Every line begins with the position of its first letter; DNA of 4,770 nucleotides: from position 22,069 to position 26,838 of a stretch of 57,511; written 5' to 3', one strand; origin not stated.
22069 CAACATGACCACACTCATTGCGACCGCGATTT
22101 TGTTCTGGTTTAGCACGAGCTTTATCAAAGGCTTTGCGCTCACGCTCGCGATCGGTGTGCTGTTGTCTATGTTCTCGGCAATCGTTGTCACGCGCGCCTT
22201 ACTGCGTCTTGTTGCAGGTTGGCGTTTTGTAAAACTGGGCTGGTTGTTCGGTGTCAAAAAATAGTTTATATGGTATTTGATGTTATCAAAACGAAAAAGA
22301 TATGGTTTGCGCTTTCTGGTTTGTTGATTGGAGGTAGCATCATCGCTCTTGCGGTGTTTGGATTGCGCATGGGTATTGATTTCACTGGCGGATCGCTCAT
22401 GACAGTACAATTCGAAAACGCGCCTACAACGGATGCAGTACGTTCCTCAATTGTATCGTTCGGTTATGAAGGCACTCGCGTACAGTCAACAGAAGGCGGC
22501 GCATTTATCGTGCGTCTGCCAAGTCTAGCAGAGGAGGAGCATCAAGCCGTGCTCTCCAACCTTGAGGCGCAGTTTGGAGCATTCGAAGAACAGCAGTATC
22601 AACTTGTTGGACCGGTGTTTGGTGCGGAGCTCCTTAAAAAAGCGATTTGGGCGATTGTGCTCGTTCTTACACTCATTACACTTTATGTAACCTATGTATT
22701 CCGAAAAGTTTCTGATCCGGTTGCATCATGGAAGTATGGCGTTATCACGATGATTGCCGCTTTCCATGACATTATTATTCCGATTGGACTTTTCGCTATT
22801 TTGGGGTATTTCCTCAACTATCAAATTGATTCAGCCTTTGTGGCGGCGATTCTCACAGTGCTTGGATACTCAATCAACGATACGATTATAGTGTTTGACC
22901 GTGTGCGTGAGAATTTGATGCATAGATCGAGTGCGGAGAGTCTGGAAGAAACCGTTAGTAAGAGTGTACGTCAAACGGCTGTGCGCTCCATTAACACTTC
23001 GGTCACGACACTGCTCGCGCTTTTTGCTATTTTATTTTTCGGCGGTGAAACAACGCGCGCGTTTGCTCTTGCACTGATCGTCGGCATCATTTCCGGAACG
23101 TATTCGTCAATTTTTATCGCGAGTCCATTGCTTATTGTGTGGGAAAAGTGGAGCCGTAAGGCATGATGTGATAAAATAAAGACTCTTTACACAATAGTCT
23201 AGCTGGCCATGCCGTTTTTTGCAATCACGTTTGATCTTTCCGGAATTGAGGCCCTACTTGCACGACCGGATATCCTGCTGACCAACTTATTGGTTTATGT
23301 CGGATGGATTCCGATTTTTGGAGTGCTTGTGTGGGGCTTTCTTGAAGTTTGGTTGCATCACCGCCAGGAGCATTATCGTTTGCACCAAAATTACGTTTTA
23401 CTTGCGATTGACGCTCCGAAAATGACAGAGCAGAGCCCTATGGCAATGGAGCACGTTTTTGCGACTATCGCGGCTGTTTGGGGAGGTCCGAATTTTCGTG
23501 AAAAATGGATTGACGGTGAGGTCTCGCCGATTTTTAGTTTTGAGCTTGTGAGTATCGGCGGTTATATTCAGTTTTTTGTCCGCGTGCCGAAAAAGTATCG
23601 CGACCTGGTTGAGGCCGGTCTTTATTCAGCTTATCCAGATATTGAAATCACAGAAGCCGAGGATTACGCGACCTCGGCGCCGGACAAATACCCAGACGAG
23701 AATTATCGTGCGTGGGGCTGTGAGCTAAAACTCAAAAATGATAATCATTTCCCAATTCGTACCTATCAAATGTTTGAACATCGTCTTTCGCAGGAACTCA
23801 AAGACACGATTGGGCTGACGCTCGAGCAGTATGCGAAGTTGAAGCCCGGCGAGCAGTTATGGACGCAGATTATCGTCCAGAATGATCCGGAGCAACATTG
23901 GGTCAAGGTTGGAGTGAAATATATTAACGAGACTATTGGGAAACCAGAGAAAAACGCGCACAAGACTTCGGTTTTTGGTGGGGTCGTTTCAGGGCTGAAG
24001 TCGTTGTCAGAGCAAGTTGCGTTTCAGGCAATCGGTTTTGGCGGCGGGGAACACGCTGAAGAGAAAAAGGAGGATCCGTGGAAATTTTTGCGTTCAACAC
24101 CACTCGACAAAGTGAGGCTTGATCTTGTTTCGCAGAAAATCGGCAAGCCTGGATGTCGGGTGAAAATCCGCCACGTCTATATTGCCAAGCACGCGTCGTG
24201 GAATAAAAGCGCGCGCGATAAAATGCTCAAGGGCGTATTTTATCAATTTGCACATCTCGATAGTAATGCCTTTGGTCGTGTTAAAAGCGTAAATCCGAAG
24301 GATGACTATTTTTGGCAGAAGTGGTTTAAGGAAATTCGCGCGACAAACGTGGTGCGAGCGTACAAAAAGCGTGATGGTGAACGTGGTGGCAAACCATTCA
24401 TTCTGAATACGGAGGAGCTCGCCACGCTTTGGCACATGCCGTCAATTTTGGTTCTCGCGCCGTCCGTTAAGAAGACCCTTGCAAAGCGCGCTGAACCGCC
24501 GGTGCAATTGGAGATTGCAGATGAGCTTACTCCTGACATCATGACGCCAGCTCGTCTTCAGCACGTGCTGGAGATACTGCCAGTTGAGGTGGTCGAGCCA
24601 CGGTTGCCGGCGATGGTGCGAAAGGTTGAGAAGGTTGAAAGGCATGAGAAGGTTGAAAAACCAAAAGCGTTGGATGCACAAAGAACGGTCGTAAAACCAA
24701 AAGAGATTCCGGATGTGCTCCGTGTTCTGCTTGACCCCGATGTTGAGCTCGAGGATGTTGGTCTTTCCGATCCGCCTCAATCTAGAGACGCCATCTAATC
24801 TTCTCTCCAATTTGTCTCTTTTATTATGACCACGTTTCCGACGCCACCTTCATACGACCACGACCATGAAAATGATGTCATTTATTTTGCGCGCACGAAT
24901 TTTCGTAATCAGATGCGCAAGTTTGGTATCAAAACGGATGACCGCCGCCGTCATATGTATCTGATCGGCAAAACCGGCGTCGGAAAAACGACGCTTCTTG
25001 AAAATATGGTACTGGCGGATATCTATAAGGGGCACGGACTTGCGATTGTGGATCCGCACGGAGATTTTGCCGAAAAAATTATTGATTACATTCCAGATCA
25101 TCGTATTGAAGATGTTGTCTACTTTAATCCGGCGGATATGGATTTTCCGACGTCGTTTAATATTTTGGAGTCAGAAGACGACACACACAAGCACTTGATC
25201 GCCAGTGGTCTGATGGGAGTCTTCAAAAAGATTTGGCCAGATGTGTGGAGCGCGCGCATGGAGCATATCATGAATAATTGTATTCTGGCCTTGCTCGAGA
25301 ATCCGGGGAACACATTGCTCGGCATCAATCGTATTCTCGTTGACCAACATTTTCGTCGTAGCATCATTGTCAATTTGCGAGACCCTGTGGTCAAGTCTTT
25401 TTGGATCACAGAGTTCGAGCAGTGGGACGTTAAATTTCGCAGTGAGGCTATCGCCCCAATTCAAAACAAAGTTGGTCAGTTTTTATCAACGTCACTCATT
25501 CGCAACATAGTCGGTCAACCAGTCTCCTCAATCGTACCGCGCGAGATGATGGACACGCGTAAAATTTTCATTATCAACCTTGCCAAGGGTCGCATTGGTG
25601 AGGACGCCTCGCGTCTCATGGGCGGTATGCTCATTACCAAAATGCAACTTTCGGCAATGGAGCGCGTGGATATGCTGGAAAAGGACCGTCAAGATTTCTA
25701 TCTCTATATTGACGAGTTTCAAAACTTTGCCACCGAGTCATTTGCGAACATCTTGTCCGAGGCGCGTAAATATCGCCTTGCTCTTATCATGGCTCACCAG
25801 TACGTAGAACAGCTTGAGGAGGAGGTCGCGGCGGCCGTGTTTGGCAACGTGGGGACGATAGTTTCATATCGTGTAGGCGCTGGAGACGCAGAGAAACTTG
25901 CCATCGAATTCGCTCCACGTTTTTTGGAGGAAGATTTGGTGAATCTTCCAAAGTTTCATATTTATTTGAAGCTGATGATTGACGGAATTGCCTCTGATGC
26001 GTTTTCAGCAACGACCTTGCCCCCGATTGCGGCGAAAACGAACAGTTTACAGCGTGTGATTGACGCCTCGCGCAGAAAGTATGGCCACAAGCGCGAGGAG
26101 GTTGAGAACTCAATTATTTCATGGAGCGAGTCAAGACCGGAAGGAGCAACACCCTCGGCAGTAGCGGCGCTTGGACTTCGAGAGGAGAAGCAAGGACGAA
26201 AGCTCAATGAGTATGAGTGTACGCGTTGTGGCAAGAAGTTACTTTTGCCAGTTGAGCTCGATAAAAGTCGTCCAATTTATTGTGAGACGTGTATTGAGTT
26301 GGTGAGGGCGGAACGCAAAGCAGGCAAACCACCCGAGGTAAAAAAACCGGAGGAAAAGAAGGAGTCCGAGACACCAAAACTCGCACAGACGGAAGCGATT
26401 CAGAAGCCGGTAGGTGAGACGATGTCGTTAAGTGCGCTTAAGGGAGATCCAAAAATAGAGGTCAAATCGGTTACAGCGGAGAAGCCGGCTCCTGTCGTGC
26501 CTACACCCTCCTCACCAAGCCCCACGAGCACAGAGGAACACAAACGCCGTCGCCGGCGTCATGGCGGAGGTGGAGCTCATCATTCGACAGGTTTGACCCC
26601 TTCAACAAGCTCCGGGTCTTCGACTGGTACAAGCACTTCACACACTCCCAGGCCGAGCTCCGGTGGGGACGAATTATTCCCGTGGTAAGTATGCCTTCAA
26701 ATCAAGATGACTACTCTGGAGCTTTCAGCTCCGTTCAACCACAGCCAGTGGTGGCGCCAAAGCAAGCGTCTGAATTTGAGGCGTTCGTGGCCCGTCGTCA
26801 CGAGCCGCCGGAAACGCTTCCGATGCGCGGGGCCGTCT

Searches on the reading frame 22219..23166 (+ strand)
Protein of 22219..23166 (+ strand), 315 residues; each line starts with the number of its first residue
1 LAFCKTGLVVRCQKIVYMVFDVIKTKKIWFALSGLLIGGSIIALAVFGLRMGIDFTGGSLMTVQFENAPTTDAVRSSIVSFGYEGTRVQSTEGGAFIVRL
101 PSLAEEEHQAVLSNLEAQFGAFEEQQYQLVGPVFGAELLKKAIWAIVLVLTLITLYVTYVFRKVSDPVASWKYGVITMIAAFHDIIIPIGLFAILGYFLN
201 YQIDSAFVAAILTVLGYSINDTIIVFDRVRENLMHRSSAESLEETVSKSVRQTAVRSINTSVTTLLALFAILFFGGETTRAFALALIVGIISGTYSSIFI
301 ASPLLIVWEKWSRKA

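Call 38: search_protein_families(library=pfam, proteins=[window:22219-23166:+], max_evalue=0.01)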
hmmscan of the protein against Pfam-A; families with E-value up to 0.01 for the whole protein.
window:22219-23166:+ (315 aa): 2 families
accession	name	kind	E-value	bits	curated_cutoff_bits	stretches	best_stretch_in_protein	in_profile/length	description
PF02355.23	SecD_SecF_C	-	4.5e-56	189.7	20.5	1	116-310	7-188/189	Protein export membrane protein SecD/SecF, C-terminal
PF07549.19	Sec_GG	-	5.2e-10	39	20.3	1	42-68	1-27/28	SecD/SecF GG Motif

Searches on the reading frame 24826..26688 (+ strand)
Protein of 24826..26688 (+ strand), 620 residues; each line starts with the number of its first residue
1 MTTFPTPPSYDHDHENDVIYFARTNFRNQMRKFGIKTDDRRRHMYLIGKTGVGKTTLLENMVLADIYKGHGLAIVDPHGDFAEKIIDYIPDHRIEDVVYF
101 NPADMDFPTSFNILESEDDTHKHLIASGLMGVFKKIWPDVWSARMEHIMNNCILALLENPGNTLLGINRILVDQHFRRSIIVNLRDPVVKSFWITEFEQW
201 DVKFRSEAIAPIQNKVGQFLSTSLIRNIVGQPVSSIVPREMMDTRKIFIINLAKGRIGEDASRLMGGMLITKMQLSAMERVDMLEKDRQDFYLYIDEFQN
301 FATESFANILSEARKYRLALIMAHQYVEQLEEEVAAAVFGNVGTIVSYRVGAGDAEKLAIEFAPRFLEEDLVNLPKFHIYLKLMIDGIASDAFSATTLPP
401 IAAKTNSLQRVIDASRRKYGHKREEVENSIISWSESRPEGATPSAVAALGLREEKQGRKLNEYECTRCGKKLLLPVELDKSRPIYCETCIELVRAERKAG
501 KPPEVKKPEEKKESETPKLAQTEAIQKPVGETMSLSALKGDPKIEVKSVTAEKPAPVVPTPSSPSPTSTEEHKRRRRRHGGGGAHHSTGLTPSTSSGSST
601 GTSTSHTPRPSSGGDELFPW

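Call 38: search_protein_families(library=pfam, proteins=[window:24826-26688:+], max_evalue=0.01)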
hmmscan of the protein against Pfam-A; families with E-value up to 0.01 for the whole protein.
window:24826-26688:+ (620 aa): 8 families
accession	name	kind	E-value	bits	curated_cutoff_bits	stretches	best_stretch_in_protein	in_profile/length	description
PF10412.15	TrwB_AAD_bind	-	5.8e-12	45.6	20.5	1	35-165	9-133/387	Type IV secretion-system coupling protein DNA-binding domain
PF01935.23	DUF87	-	3e-06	27.9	23.2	1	41-254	23-203/220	Helicase HerA, central domain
PF12696.13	TraG-D_C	-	4.6e-06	27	22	1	291-350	2-66/126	TraM recognition site of TraD and TraG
PF13401.12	AAA_22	-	9.9e-05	23.1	27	0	40-63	4-27/130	AAA domain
PF02534.20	T4SS-DNA_transf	-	0.00013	21.4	20.1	0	35-115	38-115/468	Type IV secretory system Conjugative DNA transfer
PF23477.1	zf_Tbcl_2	-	0.00038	20.5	27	1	458-490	1-33/37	Probable treble clef zinc finger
PF25199.1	nSTAND_NTPase5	-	0.0018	18.5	34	0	35-115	35-117/145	Novel STAND NTPase 5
PF13191.12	AAA_16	-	0.0072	17.3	32.6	0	39-73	22-55/167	AAA ATPase domain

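Call 67: search_protein_families(library=padloc, proteins=[window:24826-26688:+], max_evalue=0.1)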
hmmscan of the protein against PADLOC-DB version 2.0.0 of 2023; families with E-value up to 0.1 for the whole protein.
window:24826-26688:+ (620 aa): 10 families
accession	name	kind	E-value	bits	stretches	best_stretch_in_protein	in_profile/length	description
PDLC04140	mad8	-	1e-14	52.8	1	40-345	26-248/314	mads_8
PDLC04103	HerA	-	8.2e-06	22.4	1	296-350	459-509/579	-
PDLC04105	HerA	-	3.6e-05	20.5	1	41-95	166-221/576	-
PDLC01055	HerA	-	5e-05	20.3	1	35-89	151-207/532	Type III coevolved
PDLC02140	Csn2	-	0.00062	17.9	1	58-89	125-156/223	-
PDLC04235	PDC-M01A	-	0.0057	13.6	1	45-64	190-209/510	-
PDLC04236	PDC-M01A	-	0.011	12.8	1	46-64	68-86/388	-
PDLC00282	PtuA1|PtuA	-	0.021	11.6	1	46-68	192-214/520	AAA ATPase domain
PDLC02684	DndH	-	0.038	9.4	0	291-331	1599-1642/1715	DndH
PDLC02422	PprDinG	-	0.044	9.9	1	28-97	181-247/930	-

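Call 68: search_protein_families(library=phrogs, proteins=[window:24826-26688:+], max_evalue=0.1)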
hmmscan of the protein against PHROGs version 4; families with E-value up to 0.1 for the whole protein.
window:24826-26688:+ (620 aa): 8 families
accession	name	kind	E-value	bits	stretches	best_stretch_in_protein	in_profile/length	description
phrog_5156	-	unknown function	3e-56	192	1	36-431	406-805/824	-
phrog_7035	-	unknown function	1.2e-12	48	2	231-339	435-551/969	-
phrog_2666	-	head and packaging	1e-07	32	1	28-86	308-366/555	terminase large subunit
phrog_8066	-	unknown function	0.0069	16.3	1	44-100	190-243/522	-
phrog_21422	-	unknown function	0.037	15.3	1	456-471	57-72/85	-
phrog_800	-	head and packaging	0.082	12.5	0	25-62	15-53/511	terminase small subunit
phrog_239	-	DNA, RNA and nucleotide metabolism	0.099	12.5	0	44-75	361-393/801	DNA primase/helicase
phrog_7998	-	unknown function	0.1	12.8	0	39-61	38-60/339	-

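Call 79: search_protein_families(library=ncbifam, proteins=[window:24826-26688:+], max_evalue=0.01)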
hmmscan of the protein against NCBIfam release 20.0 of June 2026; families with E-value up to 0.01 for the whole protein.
window:24826-26688:+ (620 aa): 14 families
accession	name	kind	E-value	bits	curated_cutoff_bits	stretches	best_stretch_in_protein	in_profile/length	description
TIGR03743.1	SXT_TraD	subfamily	1.8e-11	43.3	366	1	35-80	169-214/636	conjugative transfer system coupling protein TraD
NF041447.1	TrbC_conju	equivalog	2.9e-09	35.9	800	1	17-77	105-165/685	F-type conjugative transfer protein TrbC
NF045973.1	conju_CD1115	equivalog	5.5e-09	35.4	250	2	36-123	19-104/442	VirD4-like conjugal transfer protein, CD1115 family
NF053655.1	CedD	equivalog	1e-07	31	600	1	27-89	207-269/527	DNA-translocating ATPase CedD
TIGR03754.1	conj_TOL_TraD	equivalog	1.4e-06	27.1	647.55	1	34-80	173-219/643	type IV conjugative transfer system coupling protein TraD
NF045975.1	VirB4_plasma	equivalog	0.00044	18.1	590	1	36-82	509-556/894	Mbov_0397 family ICE element conjugal transfer ATPase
TIGR04272.1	cxxc_cxxc_Mbark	domain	0.00053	19.7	36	1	459-491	2-34/37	CxxC-x17-CxxC domain-containing protein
TIGR00929.1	VirB4_CagE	subfamily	0.00069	18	643.1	0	43-70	439-465/792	VirB4 family type IV secretion/conjugal transfer ATPase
TIGR03499.1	FlhF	equivalog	0.00099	19.2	174.15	1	14-56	169-213/286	flagellar biosynthesis GTPase FlhF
NF009366.0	PRK12723.1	equivalog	0.001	18.2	585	0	10-61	147-194/388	flagellar biosynthesis regulator FlhF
NF041326.1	Bacteroid_MobC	subfamily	0.0014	17.1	900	1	286-359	453-530/655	conjugal transfer protein MobC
NF041017.1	DNA_import_CedB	equivalog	0.0036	16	700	0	14-92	249-327/590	DNA import protein CedB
TIGR02759.1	TraD_Ftype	equivalog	0.0055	15.5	521.35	0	35-87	170-222/566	type IV conjugative transfer system coupling protein TraD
TIGR03922.1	T7SS_EccA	equivalog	0.0071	14.9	466.65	0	27-72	298-341/557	type VII secretion AAA-ATPase EccA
